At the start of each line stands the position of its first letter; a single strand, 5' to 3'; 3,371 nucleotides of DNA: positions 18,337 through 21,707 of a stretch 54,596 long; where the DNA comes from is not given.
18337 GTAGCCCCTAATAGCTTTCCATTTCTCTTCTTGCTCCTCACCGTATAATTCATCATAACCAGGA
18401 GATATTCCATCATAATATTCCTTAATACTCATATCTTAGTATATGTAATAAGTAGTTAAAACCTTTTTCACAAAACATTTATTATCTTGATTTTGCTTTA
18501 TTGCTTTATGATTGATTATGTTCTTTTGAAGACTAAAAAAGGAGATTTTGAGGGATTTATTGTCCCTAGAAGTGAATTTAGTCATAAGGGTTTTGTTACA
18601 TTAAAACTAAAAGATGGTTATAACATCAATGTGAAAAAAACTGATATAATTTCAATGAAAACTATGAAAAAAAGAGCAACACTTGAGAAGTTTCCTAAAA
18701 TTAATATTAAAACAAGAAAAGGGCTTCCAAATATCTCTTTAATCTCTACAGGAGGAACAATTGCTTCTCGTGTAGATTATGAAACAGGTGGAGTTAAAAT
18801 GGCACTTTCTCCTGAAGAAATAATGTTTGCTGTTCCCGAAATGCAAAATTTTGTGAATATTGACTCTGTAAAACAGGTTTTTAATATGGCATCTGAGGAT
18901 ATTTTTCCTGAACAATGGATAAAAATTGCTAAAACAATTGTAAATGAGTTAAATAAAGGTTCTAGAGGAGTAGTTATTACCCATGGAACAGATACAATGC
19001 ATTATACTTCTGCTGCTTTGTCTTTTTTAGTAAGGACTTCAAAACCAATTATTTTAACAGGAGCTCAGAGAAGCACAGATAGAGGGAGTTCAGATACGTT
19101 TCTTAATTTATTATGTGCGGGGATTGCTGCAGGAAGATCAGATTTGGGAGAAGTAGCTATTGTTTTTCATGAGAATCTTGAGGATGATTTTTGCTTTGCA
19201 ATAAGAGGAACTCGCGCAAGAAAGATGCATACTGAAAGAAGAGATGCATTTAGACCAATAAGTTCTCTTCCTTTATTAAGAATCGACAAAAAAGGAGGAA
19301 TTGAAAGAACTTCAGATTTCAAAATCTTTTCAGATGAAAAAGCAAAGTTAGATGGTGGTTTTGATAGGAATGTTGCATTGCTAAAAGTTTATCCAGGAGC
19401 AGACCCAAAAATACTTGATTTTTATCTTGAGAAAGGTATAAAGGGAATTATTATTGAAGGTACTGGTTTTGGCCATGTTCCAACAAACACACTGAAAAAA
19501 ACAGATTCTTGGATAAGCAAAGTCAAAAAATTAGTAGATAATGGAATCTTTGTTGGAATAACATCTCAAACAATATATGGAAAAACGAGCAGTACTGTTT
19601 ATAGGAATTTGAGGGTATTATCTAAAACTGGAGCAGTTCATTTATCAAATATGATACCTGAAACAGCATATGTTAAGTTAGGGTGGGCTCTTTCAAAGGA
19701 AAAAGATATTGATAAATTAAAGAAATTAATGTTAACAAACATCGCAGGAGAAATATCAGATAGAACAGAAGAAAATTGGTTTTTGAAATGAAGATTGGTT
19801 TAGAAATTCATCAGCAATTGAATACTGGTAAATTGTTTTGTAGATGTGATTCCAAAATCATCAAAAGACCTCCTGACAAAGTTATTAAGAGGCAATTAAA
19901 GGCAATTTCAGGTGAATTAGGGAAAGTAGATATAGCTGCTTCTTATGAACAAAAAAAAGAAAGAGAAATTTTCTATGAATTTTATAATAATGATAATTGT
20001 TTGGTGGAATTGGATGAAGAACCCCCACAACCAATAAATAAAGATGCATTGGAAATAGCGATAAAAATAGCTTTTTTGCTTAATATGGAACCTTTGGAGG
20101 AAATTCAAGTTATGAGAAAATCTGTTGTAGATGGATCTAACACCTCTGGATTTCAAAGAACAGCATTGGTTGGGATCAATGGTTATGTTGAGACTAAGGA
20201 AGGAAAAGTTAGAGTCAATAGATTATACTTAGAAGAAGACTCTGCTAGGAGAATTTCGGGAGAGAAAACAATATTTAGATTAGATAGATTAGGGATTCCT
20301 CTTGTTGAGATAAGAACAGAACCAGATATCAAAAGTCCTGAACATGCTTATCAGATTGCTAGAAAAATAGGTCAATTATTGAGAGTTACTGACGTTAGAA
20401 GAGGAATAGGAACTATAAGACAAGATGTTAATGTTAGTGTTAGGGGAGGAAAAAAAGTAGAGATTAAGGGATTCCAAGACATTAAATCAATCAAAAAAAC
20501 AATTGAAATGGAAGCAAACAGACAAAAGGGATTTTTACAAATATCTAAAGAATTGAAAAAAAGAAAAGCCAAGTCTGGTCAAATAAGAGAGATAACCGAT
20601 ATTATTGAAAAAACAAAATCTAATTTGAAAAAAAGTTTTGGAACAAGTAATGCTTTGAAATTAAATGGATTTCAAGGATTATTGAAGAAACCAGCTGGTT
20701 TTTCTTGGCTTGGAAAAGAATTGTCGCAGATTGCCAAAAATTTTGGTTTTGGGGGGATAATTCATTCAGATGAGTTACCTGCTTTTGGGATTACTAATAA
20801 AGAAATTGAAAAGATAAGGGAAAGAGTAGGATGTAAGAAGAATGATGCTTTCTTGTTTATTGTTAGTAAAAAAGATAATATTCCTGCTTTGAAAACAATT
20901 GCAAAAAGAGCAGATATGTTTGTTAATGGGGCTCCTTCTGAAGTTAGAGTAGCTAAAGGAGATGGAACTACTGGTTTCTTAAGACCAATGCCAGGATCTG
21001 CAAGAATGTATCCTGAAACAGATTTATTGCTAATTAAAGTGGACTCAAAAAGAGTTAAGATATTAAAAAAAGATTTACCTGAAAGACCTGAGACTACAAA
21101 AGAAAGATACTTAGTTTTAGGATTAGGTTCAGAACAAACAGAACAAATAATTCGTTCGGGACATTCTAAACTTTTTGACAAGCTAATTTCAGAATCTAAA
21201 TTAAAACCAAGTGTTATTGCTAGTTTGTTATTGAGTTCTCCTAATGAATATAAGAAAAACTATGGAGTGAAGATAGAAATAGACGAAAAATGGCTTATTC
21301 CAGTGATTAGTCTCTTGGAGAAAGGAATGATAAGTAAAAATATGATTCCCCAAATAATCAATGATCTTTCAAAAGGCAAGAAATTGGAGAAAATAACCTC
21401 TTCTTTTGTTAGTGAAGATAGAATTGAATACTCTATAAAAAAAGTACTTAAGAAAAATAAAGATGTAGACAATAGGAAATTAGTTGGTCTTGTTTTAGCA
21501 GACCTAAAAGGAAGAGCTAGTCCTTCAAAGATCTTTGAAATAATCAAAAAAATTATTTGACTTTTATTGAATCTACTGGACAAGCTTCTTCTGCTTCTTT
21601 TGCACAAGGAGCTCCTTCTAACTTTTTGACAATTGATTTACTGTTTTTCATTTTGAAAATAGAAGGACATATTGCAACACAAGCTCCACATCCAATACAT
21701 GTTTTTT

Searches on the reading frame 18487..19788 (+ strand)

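Call 35: search_protein_families(library=ncbifam, proteins=[window:18487-19788:+], max_evalue=0.00001)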
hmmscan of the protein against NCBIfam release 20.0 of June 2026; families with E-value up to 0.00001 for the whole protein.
window:18487-19788:+ (434 aa): 6 families
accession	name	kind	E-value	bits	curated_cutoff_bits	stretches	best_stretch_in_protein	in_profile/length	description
NF003217.0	PRK04183.1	equivalog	7.2e-143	476.2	310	1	9-430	6-418/420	Glu-tRNA(Gln) amidotransferase subunit GatD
TIGR02153.1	gatD_arch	equivalog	1.9e-142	474.8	324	1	21-427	2-403/405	Glu-tRNA(Gln) amidotransferase subunit GatD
TIGR00519.1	asnASE_I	subfamily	2.3e-108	362.1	260.5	1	80-424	1-336/337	type I asparaginase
NF006998.0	PRK09461.1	equivalog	4.5e-40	137.9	376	1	87-425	10-336/337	asparaginase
TIGR00520.1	asnASE_II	subfamily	2.2e-39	135.3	314.3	1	57-414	1-348/352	type II asparaginase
NF008304.0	PRK11096.1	equivalog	5e-31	107.5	506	1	65-415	8-345/348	L-asparaginase 2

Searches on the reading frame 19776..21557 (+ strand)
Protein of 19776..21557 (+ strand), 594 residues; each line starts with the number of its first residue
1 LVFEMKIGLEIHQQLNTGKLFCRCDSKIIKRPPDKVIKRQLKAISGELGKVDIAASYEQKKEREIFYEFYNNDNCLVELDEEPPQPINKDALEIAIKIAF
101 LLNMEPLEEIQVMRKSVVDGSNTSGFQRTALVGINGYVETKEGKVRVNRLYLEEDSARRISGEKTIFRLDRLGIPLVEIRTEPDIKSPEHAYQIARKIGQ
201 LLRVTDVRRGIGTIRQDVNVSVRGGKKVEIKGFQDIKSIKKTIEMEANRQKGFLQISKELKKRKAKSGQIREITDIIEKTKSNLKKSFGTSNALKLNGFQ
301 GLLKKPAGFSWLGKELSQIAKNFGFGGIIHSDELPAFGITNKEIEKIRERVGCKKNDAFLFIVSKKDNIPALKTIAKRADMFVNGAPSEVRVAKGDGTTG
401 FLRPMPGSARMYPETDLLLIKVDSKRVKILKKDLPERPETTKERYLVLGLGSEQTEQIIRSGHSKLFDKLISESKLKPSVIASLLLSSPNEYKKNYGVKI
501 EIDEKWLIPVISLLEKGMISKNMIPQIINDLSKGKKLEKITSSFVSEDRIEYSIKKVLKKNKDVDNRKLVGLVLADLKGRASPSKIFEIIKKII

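Call 35: search_protein_families(library=ncbifam, proteins=[window:19776-21557:+], max_evalue=0.00001)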
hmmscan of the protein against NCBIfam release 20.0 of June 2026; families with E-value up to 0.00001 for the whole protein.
window:19776-21557:+ (594 aa): 8 families
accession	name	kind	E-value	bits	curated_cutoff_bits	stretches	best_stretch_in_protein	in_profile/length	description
NF003107.0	PRK04028.1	equivalog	8.8e-194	645.4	456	1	4-593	10-623/630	Glu-tRNA(Gln) amidotransferase subunit GatE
TIGR00134.1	gatE_arch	equivalog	9.8e-165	549.3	319.55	1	5-592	9-616/622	Glu-tRNA(Gln) amidotransferase subunit GatE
NF004012.0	PRK05477.1-2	equivalog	1.6e-51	175.5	338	2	87-263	53-250/481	Asp-tRNA(Asn)/Glu-tRNA(Gln) amidotransferase subunit GatB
TIGR00133.1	gatB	equivalog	8.8e-45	153.1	314.8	1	84-274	51-262/481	Asp-tRNA(Asn)/Glu-tRNA(Gln) amidotransferase subunit GatB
NF004014.0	PRK05477.1-4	equivalog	5.2e-35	121.1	414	2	73-260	36-243/475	Asp-tRNA(Asn)/Glu-tRNA(Gln) amidotransferase subunit GatB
NF004011.1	PRK05477.1-1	equivalog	1.4e-30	106.5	680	2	87-263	51-245/475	Asp-tRNA(Asn)/Glu-tRNA(Gln) amidotransferase subunit GatB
NF004015.0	PRK05477.1-5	equivalog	5.1e-30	104.5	628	2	140-260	121-256/488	Asp-tRNA(Asn)/Glu-tRNA(Gln) amidotransferase subunit GatB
NF004013.0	PRK05477.1-3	equivalog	2.3e-24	85.8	653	1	87-261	65-270/501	Asp-tRNA(Asn)/Glu-tRNA(Gln) amidotransferase subunit GatB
